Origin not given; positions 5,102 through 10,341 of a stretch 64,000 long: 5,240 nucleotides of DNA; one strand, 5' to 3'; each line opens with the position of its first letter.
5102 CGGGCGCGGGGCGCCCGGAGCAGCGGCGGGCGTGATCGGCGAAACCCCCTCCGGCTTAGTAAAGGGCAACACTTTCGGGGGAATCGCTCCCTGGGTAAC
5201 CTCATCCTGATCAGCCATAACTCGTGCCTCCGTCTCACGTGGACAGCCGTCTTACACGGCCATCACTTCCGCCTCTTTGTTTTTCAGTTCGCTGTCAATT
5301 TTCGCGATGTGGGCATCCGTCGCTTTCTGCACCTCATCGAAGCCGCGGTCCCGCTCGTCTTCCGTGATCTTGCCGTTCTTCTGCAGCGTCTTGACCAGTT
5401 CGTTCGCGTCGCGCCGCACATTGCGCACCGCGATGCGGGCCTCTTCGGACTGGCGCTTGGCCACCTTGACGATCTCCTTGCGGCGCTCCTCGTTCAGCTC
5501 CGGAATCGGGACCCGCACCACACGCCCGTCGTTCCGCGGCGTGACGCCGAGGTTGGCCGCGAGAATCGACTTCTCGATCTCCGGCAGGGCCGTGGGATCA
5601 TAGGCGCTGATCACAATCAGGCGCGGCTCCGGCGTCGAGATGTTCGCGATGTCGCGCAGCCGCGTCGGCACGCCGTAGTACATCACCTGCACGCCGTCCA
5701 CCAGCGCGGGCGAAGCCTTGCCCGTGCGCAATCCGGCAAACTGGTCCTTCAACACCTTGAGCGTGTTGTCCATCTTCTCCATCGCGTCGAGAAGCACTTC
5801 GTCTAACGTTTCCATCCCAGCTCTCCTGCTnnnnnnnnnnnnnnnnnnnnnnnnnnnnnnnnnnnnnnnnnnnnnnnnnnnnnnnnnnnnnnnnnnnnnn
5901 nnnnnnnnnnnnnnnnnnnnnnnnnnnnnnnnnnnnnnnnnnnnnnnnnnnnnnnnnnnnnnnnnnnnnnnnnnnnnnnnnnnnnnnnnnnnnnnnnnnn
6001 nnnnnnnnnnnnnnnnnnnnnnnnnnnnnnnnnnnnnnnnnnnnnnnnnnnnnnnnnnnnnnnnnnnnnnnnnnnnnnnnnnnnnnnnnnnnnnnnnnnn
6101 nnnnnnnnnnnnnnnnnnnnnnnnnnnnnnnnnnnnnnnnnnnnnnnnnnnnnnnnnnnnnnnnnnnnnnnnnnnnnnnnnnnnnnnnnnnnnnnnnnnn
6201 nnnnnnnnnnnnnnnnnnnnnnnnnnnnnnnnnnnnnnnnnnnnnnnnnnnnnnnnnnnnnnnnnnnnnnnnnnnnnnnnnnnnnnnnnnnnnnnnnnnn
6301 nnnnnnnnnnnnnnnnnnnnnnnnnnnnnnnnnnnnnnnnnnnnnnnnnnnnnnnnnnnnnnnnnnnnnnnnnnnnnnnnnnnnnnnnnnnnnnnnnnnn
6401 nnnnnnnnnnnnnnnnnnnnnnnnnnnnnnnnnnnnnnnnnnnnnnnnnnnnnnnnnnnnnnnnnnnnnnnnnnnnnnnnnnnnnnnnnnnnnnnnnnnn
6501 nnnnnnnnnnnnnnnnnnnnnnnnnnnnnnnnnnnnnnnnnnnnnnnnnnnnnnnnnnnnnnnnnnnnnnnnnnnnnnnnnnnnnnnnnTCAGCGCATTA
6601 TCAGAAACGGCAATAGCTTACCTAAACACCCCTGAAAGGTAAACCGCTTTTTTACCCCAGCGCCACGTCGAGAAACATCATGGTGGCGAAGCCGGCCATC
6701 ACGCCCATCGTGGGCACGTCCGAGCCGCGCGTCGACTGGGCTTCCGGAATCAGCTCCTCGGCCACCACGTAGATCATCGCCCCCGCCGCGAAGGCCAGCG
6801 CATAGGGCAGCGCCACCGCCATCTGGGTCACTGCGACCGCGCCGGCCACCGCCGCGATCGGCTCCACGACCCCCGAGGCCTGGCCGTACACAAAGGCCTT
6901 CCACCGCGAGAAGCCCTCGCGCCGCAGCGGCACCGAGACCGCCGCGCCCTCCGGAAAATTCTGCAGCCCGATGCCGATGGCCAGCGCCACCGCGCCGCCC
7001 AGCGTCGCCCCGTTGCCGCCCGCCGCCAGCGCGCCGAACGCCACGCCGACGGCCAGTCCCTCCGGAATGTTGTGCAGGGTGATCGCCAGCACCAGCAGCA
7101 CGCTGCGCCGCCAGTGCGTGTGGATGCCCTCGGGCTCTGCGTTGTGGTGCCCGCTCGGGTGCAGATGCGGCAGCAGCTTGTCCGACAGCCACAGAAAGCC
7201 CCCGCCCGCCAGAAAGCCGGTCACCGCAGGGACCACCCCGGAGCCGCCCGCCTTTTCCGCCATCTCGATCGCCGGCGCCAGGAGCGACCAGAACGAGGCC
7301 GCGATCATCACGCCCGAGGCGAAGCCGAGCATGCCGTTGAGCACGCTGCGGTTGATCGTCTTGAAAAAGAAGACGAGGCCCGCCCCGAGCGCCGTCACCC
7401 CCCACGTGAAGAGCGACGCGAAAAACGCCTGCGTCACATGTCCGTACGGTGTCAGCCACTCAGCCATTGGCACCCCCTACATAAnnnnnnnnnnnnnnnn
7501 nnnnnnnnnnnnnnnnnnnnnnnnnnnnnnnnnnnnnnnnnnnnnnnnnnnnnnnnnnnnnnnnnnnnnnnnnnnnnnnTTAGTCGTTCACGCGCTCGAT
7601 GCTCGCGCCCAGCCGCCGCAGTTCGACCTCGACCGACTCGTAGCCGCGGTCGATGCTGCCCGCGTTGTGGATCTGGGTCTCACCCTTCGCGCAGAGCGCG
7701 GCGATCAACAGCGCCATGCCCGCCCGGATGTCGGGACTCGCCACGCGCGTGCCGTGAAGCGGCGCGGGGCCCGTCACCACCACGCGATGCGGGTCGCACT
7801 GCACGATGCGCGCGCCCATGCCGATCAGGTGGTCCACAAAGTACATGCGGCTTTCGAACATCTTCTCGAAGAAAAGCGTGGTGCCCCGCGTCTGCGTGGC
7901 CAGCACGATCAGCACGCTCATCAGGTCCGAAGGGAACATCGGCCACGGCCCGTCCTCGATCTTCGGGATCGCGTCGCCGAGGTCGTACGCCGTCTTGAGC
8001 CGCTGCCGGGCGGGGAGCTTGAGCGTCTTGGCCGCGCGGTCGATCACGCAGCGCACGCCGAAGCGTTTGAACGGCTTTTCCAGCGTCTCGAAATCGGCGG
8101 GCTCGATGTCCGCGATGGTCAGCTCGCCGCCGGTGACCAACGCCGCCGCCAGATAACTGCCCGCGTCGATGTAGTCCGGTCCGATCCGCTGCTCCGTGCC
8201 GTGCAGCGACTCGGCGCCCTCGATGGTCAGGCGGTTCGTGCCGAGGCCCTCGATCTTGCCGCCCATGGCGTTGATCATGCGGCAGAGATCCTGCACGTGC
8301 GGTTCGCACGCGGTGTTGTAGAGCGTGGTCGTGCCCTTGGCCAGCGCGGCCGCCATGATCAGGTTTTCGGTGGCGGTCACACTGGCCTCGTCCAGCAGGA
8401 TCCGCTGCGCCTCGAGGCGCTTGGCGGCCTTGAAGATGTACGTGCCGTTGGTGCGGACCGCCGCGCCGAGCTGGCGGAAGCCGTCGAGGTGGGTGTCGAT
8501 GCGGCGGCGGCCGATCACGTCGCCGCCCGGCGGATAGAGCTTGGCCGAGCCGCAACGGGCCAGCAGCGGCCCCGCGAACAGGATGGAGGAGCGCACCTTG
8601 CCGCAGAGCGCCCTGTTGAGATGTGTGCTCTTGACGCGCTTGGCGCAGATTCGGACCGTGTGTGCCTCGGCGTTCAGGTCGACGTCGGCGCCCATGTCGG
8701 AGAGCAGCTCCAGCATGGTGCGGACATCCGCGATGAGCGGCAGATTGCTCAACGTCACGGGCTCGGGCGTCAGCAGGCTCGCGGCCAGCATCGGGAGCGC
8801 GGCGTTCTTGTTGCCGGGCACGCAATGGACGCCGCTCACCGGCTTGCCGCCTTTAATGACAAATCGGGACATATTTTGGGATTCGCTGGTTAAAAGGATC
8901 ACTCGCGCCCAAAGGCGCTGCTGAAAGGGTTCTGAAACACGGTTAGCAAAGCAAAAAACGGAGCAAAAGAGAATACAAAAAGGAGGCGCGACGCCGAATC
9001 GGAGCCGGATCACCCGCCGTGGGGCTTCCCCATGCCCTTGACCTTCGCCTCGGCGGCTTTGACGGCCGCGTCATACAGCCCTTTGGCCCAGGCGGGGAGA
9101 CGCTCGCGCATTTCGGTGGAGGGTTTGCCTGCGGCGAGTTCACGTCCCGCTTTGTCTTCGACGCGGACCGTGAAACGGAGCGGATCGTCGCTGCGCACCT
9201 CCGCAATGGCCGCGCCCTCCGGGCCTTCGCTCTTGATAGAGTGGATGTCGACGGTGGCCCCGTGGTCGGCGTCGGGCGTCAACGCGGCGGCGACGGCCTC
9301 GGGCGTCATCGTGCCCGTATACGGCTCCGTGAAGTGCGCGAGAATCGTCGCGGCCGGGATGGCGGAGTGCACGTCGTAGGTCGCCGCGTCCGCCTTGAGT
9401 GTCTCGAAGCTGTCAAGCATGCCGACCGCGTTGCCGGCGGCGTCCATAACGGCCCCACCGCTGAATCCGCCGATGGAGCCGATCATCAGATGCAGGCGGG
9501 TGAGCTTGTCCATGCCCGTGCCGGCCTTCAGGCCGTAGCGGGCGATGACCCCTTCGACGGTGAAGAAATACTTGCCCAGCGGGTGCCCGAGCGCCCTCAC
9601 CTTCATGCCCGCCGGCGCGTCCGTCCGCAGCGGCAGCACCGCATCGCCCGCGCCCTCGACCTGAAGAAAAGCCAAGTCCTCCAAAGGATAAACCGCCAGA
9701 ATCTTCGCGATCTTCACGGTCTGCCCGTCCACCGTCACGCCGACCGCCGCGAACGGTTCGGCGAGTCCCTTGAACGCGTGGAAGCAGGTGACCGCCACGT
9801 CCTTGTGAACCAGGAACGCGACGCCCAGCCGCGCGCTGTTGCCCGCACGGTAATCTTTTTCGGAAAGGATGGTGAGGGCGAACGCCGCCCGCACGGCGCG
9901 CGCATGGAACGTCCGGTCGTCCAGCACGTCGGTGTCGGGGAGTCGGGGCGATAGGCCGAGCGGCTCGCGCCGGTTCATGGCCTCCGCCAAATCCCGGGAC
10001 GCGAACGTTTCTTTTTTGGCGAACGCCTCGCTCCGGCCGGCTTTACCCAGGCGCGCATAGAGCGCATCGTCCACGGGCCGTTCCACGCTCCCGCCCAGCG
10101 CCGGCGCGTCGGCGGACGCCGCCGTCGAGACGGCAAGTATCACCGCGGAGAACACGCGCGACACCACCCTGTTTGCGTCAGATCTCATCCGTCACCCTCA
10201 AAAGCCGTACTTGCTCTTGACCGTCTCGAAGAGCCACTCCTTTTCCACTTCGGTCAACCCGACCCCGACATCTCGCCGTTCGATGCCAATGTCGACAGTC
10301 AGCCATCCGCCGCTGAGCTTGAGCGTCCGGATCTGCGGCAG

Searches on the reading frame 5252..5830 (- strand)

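Call 68: search_protein_families(library=pfam, proteins=[window:5252-5830:-], max_evalue=0.0001)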
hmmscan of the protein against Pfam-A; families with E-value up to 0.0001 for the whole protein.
window:5252-5830:- (192 aa): 1 family
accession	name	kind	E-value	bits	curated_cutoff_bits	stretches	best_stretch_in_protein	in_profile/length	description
PF01765.24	RRF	-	7.5e-61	205.2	29.7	1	27-190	1-164/164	Ribosome recycling factor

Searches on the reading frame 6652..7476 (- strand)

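Call 68: search_protein_families(library=pfam, proteins=[window:6652-7476:-], max_evalue=0.0001)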
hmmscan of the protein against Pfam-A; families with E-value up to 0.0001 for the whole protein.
window:6652-7476:- (274 aa): 1 family
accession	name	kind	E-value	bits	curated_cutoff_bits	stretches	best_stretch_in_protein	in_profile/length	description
PF02535.28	Zip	-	4.4e-27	95.6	35.1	2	109-269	162-322/323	ZIP Zinc transporter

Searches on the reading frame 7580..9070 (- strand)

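Call 68: search_protein_families(library=pfam, proteins=[window:7580-9070:-], max_evalue=0.0001)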
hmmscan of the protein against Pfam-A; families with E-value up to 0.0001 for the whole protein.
window:7580-9070:- (496 aa): 1 family
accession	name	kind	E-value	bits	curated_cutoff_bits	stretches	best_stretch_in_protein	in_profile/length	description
PF00275.25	EPSP_synthase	-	1.2e-72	245.4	22.8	1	73-481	2-414/417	EPSP synthase (3-phosphoshikimate 1-carboxyvinyltransferase)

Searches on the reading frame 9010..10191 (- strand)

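Call 68: search_protein_families(library=pfam, proteins=[window:9010-10191:-], max_evalue=0.0001)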
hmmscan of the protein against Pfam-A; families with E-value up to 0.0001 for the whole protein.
window:9010-10191:- (393 aa): 1 family
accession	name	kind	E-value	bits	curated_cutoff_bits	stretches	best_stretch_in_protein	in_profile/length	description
PF13365.12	Trypsin_2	-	2.3e-14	54.8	27.6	1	124-258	2-144/144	Trypsin-like peptidase domain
